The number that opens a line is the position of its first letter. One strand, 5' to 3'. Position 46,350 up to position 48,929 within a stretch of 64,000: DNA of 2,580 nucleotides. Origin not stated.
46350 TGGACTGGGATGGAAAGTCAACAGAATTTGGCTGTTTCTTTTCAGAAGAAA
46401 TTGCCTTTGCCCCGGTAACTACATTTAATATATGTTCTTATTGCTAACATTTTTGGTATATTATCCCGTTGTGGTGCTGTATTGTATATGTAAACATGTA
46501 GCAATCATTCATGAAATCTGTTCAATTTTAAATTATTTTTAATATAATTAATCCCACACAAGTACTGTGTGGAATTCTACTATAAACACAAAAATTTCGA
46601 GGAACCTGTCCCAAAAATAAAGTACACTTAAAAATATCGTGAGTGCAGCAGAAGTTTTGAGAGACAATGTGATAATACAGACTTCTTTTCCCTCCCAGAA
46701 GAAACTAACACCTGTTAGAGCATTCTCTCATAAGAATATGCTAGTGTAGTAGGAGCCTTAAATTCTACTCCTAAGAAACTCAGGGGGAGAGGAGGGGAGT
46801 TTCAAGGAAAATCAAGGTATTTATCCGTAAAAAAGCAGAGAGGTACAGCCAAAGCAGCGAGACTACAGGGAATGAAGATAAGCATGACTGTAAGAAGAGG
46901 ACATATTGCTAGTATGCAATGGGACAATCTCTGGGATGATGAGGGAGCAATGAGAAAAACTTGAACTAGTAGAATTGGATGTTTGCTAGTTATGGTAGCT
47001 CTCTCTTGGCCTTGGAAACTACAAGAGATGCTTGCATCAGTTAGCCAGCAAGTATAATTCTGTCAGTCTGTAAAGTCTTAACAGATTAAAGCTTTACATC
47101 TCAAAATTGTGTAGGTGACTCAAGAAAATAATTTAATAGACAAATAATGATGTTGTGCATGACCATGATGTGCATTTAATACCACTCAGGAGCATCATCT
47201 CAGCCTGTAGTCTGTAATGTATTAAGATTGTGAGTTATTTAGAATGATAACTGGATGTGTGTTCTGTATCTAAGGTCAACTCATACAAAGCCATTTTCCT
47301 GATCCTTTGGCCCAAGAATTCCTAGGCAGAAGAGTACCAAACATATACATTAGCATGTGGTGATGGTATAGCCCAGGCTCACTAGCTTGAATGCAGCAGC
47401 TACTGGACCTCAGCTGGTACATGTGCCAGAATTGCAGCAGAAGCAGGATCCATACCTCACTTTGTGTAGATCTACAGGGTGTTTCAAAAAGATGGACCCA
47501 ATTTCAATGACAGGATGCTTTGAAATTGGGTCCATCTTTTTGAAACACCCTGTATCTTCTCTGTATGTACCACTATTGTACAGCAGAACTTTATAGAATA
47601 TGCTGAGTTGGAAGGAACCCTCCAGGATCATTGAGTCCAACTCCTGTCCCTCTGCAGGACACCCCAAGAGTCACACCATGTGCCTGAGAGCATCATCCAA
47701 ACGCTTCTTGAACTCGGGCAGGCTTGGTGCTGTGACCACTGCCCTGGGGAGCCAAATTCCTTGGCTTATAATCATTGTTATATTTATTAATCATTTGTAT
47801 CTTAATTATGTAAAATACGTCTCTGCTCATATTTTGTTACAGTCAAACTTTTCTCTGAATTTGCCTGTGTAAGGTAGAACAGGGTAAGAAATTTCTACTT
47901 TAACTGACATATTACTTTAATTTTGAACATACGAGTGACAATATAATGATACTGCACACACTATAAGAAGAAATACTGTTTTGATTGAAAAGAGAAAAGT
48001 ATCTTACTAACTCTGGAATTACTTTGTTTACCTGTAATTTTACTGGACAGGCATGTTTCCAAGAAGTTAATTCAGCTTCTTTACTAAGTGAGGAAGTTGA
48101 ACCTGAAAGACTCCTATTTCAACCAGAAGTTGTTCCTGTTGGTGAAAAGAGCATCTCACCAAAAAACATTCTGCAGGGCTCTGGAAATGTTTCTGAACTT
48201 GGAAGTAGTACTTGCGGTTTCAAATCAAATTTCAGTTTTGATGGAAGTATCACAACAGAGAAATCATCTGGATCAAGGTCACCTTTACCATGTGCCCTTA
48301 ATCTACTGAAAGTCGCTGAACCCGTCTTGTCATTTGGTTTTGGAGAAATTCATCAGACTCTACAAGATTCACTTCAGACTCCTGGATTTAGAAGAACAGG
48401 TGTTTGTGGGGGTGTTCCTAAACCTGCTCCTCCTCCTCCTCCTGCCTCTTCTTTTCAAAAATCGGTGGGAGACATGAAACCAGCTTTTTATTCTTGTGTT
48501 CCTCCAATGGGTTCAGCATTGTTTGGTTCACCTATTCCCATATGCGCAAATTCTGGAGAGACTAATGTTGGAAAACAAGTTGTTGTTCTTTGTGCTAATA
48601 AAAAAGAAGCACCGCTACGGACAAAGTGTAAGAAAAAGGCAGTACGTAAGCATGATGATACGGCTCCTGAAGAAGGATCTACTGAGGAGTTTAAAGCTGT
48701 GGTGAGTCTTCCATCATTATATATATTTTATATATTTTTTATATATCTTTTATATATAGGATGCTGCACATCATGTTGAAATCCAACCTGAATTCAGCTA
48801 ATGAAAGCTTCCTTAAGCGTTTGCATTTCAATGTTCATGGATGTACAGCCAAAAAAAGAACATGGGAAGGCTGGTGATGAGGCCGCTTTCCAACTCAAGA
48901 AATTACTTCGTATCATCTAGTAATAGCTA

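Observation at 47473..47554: Perfect 35-bp-arm palindrome with TA/TA flanks in a PARP4 intron: candidate Tc1/mariner MITE or hairpin RNA precursor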

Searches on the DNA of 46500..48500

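Call 6: search_rna_families(source=window, start=46500, end=48500, threshold=evalue, max_evalue=10, show_alignments=3)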
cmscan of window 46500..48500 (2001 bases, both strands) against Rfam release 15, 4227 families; matches with E-value up to 10: 13.
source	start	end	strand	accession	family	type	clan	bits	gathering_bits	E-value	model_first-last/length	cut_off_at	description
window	47462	47563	+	RF04251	MIR5070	Gene; miRNA;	CL00139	46.1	100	2.8e-07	1-116/116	no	MIR5070 microRNA precursor family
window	47475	47551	+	RF04095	MIR9746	Gene; miRNA;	-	41.6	79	2e-06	1-110/110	no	MIR9746 microRNA precursor family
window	47472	47555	-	RF04228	MIR6140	Gene; miRNA;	-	41.5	140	7.1e-06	1-165/165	no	MIR6140 microRNA precursor family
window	47484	47561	-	RF02430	SpF19_sRNA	Gene; sRNA;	-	36.1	60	0.00011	1-99/99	no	Streptococcus sRNA SpF19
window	47477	47550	+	RF03503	mir-547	Gene; miRNA;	-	32.9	90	5.3e-05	1-78/78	no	mir-547 microRNA precursor family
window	47461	47562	-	RF00779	MIR474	Gene; miRNA;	-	32.1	48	0.0003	1-107/107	no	MIR474 microRNA precursor family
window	47463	47564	+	RF00779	MIR474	Gene; miRNA;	-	30.3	48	0.00099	1-107/107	no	MIR474 microRNA precursor family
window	48025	48126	+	RF02185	ST7-OT3_3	Gene; lncRNA;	-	20.6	50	4.4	1-116/116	no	ST7 overlapping transcript 3 conserved region 3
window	47488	47537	-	RF03318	mir-2208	Gene; miRNA;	-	18.7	70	1.5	1-61/61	no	mir-2208 microRNA precursor family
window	47460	47553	+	RF02620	BSnc119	Gene; sRNA;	-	17.5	115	5.7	1-90/90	no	Brucella sRNA 119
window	48391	48455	+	RF04083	MIR528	Gene; miRNA;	-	15.7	62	8.4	1-89/89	no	MIR528 microRNA precursor family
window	47209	47253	+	RF01423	snoR117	Gene; snRNA; snoRNA; CD-box;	-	15.5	42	8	1-80/80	no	small nucleolar RNA snoR117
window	48003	48088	-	RF02997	HOLDH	Gene; sRNA;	-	12.3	319.4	4.2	183-263/391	no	HOLDH RNA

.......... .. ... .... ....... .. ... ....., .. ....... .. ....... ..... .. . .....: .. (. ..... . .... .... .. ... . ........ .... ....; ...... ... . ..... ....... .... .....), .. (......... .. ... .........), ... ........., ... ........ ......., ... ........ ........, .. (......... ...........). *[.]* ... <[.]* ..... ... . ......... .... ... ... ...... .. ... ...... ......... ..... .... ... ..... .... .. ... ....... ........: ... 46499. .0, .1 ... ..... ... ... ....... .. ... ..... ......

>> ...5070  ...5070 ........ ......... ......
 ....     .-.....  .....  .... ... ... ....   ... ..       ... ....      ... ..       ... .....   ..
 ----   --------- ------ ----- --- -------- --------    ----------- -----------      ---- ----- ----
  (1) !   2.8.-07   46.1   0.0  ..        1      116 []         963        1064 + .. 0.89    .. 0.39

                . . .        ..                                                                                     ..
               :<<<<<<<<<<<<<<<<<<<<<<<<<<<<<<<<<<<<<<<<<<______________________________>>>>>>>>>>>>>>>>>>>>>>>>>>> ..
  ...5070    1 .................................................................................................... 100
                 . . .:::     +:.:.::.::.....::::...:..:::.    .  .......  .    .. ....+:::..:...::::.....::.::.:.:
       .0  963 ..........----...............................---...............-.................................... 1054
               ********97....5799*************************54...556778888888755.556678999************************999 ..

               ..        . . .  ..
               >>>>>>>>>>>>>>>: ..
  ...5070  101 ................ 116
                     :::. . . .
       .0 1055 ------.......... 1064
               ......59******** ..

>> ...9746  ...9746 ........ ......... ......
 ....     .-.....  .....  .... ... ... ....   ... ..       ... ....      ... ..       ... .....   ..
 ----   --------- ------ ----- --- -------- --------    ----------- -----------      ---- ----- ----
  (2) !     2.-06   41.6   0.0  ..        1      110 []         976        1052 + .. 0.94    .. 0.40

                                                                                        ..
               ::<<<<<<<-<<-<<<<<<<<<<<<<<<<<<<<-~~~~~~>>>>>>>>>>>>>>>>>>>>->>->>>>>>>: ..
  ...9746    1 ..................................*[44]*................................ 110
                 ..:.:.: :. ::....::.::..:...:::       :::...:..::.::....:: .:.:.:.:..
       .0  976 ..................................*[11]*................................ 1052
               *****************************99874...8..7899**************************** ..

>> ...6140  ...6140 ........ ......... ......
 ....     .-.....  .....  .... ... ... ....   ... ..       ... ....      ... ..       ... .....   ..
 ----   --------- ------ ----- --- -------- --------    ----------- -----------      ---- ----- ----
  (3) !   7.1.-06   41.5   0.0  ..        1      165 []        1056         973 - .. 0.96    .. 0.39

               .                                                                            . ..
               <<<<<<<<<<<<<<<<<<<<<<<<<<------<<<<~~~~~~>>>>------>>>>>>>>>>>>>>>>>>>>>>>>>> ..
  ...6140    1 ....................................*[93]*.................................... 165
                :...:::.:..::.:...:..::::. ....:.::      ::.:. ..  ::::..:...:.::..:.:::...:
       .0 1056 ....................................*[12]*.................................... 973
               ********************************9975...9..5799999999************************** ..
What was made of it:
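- On Known miRNA / hairpin RNA family (Rfam): All hits are below threshold and driven by structure (call 6).
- No Rfam family reaches its gathering score, and the hits are to unrelated long-hairpin plant MIR models (call 6).
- Tried and rejected: (2) Known RNA family: Rfam at E <= 10 gave only sub-threshold, structure-driven hits (call 6).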

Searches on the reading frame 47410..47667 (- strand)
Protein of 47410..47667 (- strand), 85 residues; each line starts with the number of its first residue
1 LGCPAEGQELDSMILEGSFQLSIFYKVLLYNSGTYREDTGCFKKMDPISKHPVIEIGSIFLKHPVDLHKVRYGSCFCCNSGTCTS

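Call 91: find_encoding_contigs(protein=window:47410-47667:-, flank=3000, max_places=6)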
Protein window:47410-47667:- (85 aa): no gene with exactly this product is on record in the collection.

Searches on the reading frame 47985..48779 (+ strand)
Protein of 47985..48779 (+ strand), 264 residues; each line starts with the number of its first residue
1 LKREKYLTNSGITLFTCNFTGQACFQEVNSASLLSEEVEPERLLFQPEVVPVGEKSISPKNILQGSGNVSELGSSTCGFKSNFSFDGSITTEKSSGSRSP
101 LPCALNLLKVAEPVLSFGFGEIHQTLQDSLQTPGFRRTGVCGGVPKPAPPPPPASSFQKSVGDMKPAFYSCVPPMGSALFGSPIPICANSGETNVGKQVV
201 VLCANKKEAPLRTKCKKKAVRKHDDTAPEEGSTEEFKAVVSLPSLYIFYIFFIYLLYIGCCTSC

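Call 16: find_homologous_proteins(query=window:48048-48701:+)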
Query seq(218 aa): 342 candidates shared short words with the query, none scored E <= 0.001.
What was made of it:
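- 48051..48720 (+): Context: putative large downstream PARP4 exon. It lies inside a 264-codon open frame (47985-48779), with an AG acceptor at 48049-48050; the 3' boundary is approximate. The element lies about 500 nt upstream of it. No database homologue was found (call 16), so 'exon' is an inference from ORF length and strand.
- Tried and rejected: (4) Getting orthologous or independent assemblies of the locus failed. find_homologous_proteins with the large exon returned nothing (call 16).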

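Call 63: search_protein_families(library=pfam, proteins=[window:47985-48776:+], max_evalue=0.01)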
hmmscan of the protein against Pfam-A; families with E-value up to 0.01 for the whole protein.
window:47985-48776:+ (264 aa): 0 families

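Call 93: find_encoding_contigs(protein=window:47985-48779:+, flank=3000, max_places=6)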
Protein window:47985-48779:+ (264 aa): no gene with exactly this product is on record in the collection.
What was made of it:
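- Tried and rejected: Exact look-ups of two window ORFs were not on record (calls 91, 93).
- On Tc1/mariner-derived non-autonomous element (MITE): Window ORFs are absent from the contig collection (calls 16, 91, 93).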
